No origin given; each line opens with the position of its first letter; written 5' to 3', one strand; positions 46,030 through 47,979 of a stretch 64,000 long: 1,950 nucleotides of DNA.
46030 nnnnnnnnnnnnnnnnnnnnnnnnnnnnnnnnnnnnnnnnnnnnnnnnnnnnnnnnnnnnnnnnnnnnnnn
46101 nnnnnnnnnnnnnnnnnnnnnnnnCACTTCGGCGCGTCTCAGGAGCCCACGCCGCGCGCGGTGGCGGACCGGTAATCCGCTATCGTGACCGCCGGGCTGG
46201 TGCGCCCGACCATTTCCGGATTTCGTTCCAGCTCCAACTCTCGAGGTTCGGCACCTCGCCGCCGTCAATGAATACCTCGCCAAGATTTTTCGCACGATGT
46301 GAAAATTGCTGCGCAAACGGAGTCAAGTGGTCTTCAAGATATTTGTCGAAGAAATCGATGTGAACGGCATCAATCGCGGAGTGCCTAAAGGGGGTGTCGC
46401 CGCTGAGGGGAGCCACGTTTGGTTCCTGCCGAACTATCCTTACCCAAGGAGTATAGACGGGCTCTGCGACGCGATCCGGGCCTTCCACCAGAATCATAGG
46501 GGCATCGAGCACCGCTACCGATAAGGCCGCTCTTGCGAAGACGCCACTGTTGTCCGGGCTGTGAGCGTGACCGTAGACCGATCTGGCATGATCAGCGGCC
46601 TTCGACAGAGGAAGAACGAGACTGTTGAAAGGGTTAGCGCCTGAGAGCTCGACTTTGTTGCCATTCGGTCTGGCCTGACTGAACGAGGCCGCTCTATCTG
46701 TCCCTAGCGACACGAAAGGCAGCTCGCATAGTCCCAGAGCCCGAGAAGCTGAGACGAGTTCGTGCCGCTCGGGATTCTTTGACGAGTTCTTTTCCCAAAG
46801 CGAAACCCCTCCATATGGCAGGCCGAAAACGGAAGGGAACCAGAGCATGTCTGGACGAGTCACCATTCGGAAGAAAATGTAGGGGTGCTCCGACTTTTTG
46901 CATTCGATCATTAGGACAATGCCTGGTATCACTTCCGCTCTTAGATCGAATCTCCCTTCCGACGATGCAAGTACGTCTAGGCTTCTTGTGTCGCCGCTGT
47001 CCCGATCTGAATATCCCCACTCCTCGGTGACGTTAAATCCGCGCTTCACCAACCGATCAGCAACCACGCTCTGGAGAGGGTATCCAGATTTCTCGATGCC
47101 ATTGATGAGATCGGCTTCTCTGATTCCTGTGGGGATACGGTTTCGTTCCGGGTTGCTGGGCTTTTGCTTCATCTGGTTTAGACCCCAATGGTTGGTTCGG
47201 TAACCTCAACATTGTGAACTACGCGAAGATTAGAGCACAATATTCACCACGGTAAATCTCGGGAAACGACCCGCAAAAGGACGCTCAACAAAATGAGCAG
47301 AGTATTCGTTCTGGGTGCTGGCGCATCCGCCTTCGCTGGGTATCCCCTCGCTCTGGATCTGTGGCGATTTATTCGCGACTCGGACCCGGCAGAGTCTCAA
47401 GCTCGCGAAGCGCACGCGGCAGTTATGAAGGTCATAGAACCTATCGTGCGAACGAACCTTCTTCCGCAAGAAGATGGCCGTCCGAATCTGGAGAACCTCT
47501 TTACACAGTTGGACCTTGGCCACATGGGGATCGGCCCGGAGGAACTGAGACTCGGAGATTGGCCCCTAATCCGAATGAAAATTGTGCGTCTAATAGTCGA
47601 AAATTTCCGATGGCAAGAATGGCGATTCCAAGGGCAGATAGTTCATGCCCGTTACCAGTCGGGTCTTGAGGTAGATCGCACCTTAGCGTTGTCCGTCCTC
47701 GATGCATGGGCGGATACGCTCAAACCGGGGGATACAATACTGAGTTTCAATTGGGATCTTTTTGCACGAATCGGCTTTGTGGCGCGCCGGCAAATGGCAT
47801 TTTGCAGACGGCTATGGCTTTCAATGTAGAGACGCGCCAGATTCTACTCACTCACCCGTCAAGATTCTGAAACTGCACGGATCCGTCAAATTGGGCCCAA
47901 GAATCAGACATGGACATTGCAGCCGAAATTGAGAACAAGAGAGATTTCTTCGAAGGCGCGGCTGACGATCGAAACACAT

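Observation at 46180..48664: Small lower-GC islet with a PD-(D/E)xK-like gene, a disrupted SIR2-like gene and an orphan HigA-like HTH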

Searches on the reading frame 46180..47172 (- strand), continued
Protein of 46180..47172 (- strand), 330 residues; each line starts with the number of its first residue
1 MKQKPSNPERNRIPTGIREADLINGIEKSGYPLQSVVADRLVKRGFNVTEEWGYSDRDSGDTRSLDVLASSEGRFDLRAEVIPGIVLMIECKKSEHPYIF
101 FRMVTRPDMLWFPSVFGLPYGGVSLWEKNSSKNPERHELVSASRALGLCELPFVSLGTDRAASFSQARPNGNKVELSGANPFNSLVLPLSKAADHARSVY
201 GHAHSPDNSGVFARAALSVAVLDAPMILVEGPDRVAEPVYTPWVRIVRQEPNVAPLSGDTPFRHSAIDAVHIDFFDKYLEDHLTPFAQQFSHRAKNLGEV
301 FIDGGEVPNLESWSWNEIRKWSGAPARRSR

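Call 70: search_protein_families(library=pfam, proteins=[L164:4102-4893:+], max_evalue=0.001)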
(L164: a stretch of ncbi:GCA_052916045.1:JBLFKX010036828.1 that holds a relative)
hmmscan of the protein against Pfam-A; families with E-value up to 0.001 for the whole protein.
L164:4102-4893:+ (263 aa): 0 families

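Call 71: fold_search(model_id=the predicted structure, library=viral)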
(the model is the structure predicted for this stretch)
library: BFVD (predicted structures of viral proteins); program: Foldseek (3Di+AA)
matches with E <= 10: 325; with E <= 0.001: 1
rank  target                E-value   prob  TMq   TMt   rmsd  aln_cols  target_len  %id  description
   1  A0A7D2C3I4            5.2e-04  0.87  0.19  0.18  20.8       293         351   13  (no name in the UniProt tables at hand)
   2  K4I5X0                2.6e-02  0.94  0.16  0.25   8.7       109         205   17  Uncharacterized protein [Salmonella phage STML-198]
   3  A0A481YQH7            5.0e-02  0.21  0.14  0.18  15.9       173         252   11  Exonuclease [Pithovirus LCDPAC02]
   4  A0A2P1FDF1            9.2e-02  0.51  0.23  0.39  14.2       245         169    9  (no name in the UniProt tables at hand)
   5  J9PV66                9.8e-02  0.15  0.18  0.20  20.0       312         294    8  Uncharacterized protein [Bacillus phage BCD7]
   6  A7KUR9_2              1.0e-01  0.18  0.20  0.08  19.6       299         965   11  (no name in the UniProt tables at hand)
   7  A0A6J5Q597            1.2e-01  0.21  0.17  0.23  19.0       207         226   10  Cas4, CRISPR-associated protein Cas4 [uncultured Caudovirales phage]
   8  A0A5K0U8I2            1.2e-01  0.28  0.12  0.05  10.5       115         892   16  Uncharacterized protein [Yasminevirus sp. GU-2018]
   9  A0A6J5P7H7            1.4e-01  0.33  0.11  0.23  10.0        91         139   20  Uncharacterized protein (Fragment) [uncultured Caudovirales phage]
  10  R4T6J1                1.5e-01  0.89  0.17  0.36   3.8        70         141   18  Holliday junction resolvase [Haloarcula hispanica tailed virus 1]
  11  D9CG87                1.6e-01  0.84  0.15  0.21   6.6        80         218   14  (no name in the UniProt tables at hand)
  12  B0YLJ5                1.6e-01  0.60  0.17  0.14   5.5        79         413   14  Uncharacterized protein [Glossina hytrovirus (isolate Glossina pallidipes/Ethiopia/Seibersdorf/-)]
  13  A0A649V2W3            1.6e-01  0.57  0.14  0.24   9.2        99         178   14  DUF2726 domain-containing protein [Lactococcus phage P1048]
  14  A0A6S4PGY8            1.7e-01  0.69  0.13  0.24  11.7        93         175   16  Endonuclease [uncultured phage_MedDCM-OCT-S39-C11]
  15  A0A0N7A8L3            1.8e-01  0.47  0.15  0.24   6.3        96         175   12  (no name in the UniProt tables at hand)
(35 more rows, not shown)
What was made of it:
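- On PD-(D/E)xK nuclease superfamily: The viral library gives similar results (call 71).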

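Call 72: list_cluster_members(proteins=[window:46180-47172:-, window:47293-47829:+, window:47910-48335:+, window:48356-48664:+, P0001])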
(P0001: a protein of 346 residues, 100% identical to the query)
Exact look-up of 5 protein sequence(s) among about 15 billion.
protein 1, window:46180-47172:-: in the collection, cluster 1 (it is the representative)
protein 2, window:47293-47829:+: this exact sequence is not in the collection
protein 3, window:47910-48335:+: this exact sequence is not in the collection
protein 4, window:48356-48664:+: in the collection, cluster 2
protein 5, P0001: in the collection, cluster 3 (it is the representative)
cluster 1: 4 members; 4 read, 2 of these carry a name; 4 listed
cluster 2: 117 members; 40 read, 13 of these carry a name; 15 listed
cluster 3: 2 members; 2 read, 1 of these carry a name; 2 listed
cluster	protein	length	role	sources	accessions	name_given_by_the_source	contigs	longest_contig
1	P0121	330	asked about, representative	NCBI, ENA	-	-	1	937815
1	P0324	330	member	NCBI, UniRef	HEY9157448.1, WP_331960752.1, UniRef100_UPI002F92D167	hypothetical protein [Candidatus Binatus sp.] | hypothetical protein n=1 Tax=Candidatus Binatus sp. TaxID=2811406 RepID=UPI002F92D167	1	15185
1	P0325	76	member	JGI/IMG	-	hypothetical protein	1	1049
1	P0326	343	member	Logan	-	-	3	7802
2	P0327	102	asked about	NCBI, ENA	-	-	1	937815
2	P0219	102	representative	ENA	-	-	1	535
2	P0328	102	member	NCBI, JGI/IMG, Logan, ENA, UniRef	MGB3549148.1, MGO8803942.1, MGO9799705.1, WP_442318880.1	MAG: HigA family addiction module antitoxin [Candidatus Binatus sp.] | addiction module HigA family antidote | HigA family addiction module antitoxin n=1 Tax=Candidatus Binatus sp. TaxID=2811406 ...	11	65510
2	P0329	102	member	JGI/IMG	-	addiction module HigA family antidote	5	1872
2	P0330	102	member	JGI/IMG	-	antitoxin HigA-1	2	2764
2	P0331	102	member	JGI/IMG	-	addiction module HigA family antidote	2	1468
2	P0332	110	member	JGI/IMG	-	addiction module HigA family antidote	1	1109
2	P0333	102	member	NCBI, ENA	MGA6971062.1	MAG: HigA family addiction module antitoxin [Candidatus Binatus sp.]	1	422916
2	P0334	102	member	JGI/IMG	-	antitoxin HigA-1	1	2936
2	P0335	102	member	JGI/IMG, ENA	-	antitoxin HigA-1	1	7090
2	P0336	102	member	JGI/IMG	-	addiction module HigA family antidote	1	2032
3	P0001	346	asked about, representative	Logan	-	-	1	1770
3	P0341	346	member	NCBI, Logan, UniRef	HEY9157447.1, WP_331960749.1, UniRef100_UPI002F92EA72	hypothetical protein [Candidatus Binatus sp.] | hypothetical protein n=1 Tax=Candidatus Binatus sp. TaxID=2811406 RepID=UPI002F92EA72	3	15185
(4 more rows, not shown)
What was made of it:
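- The window contig is 937,815 nt from a soil-type MAG (call 72).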

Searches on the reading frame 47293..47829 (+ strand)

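Call 3: search_protein_families(library=pfam, proteins=[window:47293-47829:+], max_evalue=0.1)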
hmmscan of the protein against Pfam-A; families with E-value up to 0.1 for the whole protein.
window:47293-47829:+ (178 aa): 0 families

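Call 4: search_protein_families(library=padloc, proteins=[window:47293-47829:+], max_evalue=0.1)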
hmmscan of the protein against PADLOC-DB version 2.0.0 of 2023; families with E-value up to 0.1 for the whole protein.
window:47293-47829:+ (178 aa): 1 family
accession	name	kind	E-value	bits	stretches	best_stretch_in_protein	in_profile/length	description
PDLC04081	SIR2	-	0.015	12.5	1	5-69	21-78/345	-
